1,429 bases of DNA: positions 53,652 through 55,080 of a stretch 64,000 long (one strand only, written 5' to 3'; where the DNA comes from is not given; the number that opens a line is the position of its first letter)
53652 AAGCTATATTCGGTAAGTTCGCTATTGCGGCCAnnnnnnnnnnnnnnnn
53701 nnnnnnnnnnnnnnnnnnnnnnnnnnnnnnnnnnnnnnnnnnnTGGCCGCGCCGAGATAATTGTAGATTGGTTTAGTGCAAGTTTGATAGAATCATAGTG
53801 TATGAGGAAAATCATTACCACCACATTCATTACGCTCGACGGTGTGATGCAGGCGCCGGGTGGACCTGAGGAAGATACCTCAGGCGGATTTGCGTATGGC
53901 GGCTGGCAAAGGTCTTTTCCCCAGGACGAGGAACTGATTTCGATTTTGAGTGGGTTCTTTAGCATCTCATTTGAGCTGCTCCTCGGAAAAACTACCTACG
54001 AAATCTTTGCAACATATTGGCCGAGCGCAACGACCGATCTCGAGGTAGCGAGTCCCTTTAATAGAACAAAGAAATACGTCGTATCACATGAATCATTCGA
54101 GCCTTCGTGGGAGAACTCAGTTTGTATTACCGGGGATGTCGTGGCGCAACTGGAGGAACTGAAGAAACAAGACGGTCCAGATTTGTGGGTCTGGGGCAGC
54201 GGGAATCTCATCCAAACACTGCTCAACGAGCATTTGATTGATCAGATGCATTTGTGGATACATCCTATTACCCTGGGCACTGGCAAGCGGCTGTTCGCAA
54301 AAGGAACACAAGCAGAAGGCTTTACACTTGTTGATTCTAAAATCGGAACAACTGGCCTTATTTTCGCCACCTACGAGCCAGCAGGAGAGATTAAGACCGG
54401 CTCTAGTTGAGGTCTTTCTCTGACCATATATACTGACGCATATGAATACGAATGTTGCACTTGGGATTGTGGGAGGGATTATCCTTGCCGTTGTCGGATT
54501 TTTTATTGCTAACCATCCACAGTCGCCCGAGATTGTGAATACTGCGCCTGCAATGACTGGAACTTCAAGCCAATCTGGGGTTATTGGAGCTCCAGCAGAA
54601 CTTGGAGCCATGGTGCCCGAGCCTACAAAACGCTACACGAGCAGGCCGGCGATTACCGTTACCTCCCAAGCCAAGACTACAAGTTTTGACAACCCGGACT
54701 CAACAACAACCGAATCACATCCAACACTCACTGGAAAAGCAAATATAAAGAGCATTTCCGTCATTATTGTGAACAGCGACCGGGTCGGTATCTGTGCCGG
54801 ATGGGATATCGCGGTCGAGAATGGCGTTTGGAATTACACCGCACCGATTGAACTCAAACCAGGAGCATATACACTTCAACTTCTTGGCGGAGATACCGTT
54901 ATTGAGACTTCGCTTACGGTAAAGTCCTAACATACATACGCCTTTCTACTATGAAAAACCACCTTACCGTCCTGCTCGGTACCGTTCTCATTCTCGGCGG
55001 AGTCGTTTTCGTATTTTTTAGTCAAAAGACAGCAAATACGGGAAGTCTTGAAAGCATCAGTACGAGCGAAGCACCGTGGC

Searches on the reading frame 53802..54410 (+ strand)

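Call 10: search_protein_families(library=pfam, proteins=[window:53802-54410:+])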
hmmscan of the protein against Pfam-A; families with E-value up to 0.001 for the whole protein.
window:53802-54410:+ (202 aa): 1 family
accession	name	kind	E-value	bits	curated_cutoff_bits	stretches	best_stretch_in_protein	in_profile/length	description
PF01872.23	RibD_C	-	4.2e-20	72.8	24.1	1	2-179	1-188/197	RibD C-terminal domain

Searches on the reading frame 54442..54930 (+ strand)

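Call 10: search_protein_families(library=pfam, proteins=[window:54442-54930:+])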
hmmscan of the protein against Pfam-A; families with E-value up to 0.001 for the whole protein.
window:54442-54930:+ (162 aa): 1 family
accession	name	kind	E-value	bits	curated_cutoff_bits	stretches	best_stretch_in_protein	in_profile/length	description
PF19077.6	Big_13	-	5.2e-06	27.3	27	1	74-147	9-81/102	Bacterial Ig-like domain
